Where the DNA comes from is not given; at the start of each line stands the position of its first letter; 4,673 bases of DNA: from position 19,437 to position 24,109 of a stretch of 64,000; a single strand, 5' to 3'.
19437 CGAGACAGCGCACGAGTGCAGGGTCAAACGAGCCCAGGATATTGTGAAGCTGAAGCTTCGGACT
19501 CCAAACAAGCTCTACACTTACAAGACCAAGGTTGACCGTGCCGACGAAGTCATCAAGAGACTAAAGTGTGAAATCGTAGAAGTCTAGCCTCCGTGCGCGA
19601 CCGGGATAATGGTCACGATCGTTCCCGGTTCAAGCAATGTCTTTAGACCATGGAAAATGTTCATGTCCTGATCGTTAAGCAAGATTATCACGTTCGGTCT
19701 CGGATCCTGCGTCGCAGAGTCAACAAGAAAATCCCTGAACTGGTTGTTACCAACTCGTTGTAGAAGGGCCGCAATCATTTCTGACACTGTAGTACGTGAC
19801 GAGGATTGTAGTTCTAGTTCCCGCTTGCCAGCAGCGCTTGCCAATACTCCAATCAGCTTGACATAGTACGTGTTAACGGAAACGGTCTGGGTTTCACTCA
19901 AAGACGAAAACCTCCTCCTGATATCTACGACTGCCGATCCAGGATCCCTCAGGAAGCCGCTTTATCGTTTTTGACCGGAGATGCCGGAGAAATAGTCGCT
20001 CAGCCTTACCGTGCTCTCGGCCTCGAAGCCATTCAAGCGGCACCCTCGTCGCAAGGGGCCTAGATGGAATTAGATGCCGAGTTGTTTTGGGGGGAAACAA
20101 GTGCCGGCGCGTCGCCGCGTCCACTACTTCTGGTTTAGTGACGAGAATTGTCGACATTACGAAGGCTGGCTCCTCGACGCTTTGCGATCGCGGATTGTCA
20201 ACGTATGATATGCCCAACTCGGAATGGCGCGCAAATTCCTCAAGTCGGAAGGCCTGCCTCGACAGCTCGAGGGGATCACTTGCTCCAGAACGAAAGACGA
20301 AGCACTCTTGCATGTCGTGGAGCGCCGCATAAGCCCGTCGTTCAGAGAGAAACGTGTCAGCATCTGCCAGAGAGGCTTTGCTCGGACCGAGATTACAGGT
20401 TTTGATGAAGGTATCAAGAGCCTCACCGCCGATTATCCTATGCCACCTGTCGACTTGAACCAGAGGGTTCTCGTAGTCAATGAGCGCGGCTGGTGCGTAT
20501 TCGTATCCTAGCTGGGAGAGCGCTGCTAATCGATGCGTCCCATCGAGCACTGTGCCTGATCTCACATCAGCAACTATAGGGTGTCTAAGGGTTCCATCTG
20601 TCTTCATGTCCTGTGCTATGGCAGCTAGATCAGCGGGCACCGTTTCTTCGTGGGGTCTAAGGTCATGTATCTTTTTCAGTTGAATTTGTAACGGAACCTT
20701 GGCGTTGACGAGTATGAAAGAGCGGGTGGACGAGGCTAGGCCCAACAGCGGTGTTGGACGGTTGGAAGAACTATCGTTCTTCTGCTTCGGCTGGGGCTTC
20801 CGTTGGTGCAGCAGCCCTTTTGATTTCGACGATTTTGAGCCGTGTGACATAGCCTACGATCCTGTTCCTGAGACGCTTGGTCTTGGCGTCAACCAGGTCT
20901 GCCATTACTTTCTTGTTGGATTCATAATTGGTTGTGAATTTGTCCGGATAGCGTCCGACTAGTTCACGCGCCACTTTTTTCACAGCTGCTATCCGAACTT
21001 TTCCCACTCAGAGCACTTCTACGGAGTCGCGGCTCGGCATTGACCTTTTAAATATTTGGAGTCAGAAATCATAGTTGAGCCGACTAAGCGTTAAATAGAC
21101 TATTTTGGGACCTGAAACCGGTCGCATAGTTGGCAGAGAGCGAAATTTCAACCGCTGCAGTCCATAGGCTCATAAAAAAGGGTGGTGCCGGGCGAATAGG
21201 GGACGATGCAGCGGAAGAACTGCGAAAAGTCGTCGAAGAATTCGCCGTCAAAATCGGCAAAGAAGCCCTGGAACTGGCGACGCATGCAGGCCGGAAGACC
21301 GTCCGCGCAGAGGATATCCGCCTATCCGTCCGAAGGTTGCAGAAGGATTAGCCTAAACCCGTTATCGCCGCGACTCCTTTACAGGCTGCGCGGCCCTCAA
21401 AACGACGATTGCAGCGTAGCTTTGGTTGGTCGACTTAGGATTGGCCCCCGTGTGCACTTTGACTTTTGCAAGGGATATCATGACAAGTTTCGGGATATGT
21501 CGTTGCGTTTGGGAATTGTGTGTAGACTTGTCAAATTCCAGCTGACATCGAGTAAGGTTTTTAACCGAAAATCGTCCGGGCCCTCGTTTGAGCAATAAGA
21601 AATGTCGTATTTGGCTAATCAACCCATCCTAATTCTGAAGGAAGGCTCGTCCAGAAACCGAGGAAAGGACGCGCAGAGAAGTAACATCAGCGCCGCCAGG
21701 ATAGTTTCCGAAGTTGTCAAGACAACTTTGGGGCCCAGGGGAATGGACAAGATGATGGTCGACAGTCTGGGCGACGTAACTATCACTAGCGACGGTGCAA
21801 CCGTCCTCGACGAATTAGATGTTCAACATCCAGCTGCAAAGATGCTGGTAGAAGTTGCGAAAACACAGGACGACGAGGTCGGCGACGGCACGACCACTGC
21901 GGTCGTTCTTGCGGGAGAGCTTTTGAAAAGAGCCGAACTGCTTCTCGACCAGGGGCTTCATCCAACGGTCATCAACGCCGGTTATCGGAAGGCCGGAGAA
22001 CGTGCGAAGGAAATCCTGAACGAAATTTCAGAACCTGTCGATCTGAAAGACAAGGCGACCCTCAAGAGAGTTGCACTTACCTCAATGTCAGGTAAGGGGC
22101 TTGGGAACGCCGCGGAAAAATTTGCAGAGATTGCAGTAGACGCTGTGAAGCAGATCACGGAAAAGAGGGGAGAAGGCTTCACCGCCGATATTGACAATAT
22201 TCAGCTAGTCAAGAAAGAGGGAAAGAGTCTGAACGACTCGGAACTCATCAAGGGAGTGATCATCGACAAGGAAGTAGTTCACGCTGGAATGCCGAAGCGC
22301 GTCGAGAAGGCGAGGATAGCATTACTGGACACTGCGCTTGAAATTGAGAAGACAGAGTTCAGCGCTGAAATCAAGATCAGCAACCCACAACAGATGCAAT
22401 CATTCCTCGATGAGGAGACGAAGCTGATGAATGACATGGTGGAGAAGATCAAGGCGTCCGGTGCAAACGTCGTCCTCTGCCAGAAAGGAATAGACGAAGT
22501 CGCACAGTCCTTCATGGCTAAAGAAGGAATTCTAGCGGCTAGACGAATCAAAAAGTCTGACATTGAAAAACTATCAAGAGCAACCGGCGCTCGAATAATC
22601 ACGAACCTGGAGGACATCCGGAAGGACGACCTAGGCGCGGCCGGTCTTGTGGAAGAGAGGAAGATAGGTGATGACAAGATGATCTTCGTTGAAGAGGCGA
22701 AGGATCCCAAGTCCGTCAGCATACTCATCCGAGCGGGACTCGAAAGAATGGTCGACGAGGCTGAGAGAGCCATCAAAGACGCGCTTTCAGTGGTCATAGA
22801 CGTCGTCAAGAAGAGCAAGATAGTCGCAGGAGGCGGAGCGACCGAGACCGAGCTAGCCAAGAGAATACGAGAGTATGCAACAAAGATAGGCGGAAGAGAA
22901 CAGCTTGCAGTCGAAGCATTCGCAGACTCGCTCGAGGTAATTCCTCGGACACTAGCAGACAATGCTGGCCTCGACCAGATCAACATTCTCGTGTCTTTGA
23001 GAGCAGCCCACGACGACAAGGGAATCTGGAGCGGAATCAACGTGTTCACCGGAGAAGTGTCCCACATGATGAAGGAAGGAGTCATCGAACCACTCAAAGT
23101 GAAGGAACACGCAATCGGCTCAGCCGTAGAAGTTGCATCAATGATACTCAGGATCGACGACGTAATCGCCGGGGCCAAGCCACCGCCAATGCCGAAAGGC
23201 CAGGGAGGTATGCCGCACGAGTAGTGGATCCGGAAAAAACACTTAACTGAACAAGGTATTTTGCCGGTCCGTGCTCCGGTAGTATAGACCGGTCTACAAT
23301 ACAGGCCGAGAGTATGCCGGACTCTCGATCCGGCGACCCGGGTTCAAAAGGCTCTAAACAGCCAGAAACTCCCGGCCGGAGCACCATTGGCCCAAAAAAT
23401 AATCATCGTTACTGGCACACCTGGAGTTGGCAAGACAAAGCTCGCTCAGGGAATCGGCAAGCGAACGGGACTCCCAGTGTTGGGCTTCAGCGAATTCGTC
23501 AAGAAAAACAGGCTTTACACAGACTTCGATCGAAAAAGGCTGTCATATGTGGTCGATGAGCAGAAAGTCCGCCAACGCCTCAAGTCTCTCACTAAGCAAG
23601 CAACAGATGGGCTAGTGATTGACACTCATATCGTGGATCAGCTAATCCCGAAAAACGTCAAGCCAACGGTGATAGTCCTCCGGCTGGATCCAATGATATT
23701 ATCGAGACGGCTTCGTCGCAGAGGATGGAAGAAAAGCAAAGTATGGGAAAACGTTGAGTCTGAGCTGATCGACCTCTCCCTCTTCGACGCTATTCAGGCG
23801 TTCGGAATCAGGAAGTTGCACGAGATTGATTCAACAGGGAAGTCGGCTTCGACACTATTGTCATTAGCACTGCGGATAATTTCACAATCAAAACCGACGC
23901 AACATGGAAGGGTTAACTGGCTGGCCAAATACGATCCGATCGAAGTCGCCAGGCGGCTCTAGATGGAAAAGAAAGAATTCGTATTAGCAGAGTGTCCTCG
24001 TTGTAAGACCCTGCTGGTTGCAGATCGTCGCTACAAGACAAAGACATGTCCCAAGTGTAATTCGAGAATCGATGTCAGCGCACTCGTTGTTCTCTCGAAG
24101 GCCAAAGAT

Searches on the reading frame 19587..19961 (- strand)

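Call 18: search_protein_families(library=pfam, proteins=[window:19587-19961:-], max_evalue=0.001)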
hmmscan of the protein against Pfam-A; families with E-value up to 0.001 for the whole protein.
window:19587-19961:- (125 aa): 2 families
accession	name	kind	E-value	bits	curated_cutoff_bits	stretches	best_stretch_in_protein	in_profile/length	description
PF02597.26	ThiS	-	1.3e-07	32.5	22.5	1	34-125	1-76/76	ThiS family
PF09138.17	Urm1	-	4.4e-07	30.6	21.8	1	40-125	13-96/96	Urm1 (Ubiquitin related modifier)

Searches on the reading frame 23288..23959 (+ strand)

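Call 18: search_protein_families(library=pfam, proteins=[window:23288-23959:+], max_evalue=0.001)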
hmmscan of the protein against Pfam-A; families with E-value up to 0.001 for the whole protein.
window:23288-23959:+ (224 aa): 3 families
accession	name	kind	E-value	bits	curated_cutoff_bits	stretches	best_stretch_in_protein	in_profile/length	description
PF13238.12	AAA_18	-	1.7e-22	80.6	29.4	1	39-161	1-127/128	AAA domain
PF13207.12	AAA_17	-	6.2e-07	30.2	27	1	42-146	1-124/136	AAA domain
PF00004.35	AAA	-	0.00013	22.8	21.2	1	39-112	1-64/131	ATPase family associated with various cellular activities (AAA)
